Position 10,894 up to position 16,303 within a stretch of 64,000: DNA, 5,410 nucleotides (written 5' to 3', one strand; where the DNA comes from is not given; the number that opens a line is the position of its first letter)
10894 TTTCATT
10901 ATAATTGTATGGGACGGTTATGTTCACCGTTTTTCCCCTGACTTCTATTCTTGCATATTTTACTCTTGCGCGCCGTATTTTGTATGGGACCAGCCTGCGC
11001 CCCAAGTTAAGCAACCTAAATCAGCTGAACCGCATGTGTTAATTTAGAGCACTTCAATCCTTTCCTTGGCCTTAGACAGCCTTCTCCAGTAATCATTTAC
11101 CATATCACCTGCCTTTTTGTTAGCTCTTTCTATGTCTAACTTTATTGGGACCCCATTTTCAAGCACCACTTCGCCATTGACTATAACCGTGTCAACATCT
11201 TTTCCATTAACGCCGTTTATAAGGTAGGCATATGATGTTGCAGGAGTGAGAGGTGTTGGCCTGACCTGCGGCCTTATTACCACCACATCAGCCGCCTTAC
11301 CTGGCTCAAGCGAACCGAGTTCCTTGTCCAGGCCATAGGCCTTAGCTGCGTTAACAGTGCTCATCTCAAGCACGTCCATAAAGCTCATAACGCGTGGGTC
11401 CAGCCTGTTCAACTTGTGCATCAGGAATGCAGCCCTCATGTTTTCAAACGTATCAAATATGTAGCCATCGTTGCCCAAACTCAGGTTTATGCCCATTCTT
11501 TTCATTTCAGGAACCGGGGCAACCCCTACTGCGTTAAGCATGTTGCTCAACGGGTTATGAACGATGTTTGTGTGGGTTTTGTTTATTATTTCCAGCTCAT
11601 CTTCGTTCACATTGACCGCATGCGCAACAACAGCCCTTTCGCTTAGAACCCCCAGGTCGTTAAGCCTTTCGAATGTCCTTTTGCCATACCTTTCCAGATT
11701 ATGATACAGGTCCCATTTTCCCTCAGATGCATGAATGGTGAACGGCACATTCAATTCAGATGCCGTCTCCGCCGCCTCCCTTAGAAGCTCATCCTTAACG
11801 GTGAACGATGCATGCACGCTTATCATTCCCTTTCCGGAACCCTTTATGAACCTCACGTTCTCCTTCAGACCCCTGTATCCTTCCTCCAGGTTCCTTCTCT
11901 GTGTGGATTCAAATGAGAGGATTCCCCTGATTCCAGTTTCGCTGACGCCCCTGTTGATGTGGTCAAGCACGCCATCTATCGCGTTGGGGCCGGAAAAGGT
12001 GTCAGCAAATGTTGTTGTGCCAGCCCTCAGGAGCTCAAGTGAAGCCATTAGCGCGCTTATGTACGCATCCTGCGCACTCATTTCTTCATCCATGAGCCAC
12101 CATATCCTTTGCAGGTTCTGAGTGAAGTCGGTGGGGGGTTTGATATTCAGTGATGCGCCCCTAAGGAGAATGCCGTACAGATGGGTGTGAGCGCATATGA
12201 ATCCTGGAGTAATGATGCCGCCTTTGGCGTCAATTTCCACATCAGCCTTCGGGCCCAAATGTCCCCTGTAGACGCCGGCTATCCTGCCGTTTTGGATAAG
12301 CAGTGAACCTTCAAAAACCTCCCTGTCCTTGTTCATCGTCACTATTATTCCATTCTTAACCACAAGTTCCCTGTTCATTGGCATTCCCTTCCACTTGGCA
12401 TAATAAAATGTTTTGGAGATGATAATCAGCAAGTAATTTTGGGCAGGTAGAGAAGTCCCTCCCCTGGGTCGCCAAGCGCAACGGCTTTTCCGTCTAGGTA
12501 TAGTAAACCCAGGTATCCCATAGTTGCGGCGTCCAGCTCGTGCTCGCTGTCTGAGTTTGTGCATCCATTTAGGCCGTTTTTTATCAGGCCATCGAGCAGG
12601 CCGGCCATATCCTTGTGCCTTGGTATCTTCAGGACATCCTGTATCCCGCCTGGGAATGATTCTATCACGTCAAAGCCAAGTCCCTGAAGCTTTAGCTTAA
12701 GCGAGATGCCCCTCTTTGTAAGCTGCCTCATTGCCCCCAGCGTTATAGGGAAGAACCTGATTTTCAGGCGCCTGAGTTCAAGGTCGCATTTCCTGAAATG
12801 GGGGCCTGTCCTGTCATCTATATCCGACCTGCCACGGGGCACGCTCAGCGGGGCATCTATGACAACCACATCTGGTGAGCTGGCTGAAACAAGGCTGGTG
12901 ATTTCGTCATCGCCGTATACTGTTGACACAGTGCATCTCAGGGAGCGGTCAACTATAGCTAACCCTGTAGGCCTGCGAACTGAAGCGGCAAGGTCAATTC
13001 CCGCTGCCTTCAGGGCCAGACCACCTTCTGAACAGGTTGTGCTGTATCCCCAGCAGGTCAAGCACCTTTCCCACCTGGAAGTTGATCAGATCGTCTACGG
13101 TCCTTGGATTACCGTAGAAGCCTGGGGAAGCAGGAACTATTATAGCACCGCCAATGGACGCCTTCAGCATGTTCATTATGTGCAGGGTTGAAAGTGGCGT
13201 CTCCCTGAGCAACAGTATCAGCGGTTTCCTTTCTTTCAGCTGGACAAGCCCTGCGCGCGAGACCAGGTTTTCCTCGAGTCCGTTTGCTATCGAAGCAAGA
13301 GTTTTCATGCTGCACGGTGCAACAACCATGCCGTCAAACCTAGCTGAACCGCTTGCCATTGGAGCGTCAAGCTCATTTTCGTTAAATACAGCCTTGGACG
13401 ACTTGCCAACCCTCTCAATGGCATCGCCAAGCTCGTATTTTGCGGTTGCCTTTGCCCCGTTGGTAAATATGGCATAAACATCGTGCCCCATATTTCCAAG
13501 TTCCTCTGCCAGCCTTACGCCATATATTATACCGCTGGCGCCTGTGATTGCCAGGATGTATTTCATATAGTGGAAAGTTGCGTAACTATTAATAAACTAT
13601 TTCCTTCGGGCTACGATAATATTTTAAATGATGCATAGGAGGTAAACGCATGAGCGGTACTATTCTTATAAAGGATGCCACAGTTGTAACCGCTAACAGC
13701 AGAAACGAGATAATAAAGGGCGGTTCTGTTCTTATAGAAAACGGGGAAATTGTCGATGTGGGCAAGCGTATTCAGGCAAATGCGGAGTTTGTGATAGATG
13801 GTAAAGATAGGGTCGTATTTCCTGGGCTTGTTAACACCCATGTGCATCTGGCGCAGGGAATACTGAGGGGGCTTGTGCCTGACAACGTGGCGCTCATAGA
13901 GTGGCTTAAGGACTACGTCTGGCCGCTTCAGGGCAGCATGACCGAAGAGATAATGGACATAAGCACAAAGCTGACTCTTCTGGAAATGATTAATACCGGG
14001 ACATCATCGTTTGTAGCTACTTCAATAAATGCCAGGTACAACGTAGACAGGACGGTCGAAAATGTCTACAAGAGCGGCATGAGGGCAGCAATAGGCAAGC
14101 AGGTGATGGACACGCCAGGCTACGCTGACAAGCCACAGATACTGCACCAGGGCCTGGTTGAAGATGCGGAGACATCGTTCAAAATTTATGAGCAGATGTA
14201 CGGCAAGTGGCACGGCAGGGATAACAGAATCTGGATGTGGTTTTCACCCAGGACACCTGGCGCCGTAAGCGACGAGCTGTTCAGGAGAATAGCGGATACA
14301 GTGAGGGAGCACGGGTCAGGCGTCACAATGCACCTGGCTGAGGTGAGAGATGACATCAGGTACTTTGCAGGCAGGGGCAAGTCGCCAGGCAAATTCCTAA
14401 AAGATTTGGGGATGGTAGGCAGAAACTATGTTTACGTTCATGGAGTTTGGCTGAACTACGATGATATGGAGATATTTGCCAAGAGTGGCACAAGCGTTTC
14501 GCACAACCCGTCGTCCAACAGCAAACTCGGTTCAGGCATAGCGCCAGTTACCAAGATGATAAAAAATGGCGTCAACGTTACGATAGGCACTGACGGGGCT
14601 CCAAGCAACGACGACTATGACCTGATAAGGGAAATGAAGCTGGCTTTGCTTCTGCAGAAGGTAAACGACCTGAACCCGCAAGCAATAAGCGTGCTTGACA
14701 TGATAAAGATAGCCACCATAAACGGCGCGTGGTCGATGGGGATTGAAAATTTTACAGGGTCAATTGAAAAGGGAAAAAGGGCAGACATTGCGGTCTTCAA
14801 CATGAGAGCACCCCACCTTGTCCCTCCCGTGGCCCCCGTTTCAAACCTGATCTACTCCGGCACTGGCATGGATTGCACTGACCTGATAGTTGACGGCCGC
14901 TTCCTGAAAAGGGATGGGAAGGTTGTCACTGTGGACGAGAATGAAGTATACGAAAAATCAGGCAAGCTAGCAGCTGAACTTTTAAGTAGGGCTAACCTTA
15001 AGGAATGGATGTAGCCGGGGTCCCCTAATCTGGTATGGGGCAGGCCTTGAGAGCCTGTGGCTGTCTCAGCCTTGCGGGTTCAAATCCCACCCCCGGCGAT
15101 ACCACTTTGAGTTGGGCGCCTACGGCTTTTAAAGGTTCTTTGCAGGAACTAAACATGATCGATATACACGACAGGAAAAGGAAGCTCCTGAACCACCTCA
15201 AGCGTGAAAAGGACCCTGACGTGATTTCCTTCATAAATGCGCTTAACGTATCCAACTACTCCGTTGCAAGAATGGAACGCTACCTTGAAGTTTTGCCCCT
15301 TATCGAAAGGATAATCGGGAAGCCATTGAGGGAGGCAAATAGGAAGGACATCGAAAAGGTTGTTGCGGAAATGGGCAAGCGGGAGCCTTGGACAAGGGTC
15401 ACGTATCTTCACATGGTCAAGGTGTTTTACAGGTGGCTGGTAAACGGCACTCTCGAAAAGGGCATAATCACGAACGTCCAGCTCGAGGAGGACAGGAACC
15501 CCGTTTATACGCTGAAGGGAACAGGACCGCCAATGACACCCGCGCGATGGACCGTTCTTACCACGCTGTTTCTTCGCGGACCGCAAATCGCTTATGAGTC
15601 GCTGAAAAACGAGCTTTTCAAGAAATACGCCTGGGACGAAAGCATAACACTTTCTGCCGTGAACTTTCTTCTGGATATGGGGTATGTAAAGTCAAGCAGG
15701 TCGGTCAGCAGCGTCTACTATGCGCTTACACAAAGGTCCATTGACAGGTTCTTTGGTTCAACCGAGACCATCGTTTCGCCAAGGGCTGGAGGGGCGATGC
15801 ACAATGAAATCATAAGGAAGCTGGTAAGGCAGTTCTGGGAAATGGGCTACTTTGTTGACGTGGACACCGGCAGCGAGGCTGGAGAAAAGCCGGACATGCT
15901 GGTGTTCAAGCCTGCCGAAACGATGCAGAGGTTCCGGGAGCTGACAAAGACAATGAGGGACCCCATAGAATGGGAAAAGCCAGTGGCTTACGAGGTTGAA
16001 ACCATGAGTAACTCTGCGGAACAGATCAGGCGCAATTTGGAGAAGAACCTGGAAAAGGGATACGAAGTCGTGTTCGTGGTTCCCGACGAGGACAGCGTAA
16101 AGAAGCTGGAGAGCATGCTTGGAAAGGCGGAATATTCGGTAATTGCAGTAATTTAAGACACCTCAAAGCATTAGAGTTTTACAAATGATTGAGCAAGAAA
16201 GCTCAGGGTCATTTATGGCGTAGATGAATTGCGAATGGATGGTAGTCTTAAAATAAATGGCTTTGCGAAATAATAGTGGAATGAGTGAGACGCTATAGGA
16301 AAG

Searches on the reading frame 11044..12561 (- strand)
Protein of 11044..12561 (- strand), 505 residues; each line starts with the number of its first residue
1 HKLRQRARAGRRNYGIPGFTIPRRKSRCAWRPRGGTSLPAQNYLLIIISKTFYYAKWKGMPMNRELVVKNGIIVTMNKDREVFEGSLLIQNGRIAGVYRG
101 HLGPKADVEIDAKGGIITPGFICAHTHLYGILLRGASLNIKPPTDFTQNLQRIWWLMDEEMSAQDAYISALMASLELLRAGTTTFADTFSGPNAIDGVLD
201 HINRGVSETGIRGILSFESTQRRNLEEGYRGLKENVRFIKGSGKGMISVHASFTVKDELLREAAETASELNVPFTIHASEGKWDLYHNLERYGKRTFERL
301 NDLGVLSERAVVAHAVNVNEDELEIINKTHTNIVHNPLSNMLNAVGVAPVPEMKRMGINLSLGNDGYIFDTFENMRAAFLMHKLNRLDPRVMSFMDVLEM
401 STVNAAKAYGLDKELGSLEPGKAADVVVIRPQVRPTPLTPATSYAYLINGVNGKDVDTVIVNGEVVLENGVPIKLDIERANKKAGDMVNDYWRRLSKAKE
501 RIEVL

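Call 9: search_protein_families(library=pfam, proteins=[window:11044-12561:-], max_evalue=0.00001)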
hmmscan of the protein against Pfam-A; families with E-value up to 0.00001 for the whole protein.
window:11044-12561:- (505 aa): 2 families
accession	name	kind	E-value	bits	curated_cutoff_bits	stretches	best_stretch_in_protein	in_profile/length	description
PF01979.26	Amidohydro_1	-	1.9e-56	192.2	25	1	116-466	1-345/345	Amidohydrolase family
PF07969.17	Amidohydro_3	-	2.8e-22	80.3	29.7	1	257-466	261-471/472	Amidohydrolase family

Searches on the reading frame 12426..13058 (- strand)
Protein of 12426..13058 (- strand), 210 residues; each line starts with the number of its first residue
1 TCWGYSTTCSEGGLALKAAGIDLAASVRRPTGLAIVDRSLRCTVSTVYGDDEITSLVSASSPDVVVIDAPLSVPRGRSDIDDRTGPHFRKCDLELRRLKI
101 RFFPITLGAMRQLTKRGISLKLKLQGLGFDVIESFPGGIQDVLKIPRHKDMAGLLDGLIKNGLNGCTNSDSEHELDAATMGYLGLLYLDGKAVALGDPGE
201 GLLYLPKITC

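Call 34: search_protein_families(library=pfam, proteins=[window:12426-13058:-], max_evalue=0.01)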
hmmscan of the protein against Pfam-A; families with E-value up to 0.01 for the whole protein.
window:12426-13058:- (210 aa): 1 family
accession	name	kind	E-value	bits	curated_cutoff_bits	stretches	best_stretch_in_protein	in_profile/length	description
PF04250.19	DUF429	-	0.00011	22.4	23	1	20-104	1-75/214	Protein of unknown function (DUF429)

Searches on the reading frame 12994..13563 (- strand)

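Call 34: search_protein_families(library=pfam, proteins=[window:12994-13563:-], max_evalue=0.01)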
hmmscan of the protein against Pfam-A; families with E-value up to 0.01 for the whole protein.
window:12994-13563:- (189 aa): 2 families
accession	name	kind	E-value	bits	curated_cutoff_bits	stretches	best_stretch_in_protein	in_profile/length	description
PF02441.25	Flavoprotein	-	4.1e-43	147.2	22.7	1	1-170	2-161/162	Flavoprotein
PF18331.6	PKHD_C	-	0.0086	16.5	22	0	166-182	26-42/43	PKHD-type hydroxylase C-terminal domain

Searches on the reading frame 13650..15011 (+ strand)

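Call 34: search_protein_families(library=pfam, proteins=[window:13650-15011:+], max_evalue=0.01)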
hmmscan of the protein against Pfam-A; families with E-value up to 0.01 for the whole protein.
window:13650-15011:+ (454 aa): 2 families
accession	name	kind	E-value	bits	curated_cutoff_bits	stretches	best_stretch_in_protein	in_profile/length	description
PF01979.26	Amidohydro_1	-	1.2e-59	202.7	25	1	55-417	1-343/345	Amidohydrolase family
PF07969.17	Amidohydro_3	-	3.4e-21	76.7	29.7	1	205-393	258-453/472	Amidohydrolase family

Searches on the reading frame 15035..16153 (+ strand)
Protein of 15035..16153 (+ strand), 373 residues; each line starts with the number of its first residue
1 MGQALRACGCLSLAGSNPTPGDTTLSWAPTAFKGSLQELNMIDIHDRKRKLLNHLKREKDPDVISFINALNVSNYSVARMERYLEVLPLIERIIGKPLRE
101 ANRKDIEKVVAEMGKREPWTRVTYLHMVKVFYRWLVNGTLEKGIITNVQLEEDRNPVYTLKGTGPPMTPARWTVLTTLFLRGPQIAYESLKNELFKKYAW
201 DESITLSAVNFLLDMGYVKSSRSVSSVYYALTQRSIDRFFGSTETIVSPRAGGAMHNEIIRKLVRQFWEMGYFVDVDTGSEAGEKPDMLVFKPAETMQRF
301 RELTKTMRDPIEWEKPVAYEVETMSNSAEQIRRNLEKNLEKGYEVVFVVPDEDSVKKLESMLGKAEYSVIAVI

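Call 34: search_protein_families(library=pfam, proteins=[window:15035-16153:+], max_evalue=0.01)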
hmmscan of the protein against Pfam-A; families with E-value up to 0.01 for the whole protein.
window:15035-16153:+ (373 aa): 1 family
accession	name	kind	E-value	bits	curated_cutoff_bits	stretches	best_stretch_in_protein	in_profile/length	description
PF22822.1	MrpR_N_CB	-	0.0089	17.1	27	0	66-136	10-78/79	MrpR, N-terminal core-binding domain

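Call 80: search_protein_families(library=phrogs, proteins=[window:15035-16153:+], max_evalue=0.001)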
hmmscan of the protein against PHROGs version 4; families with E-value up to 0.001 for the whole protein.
window:15035-16153:+ (373 aa): 0 families
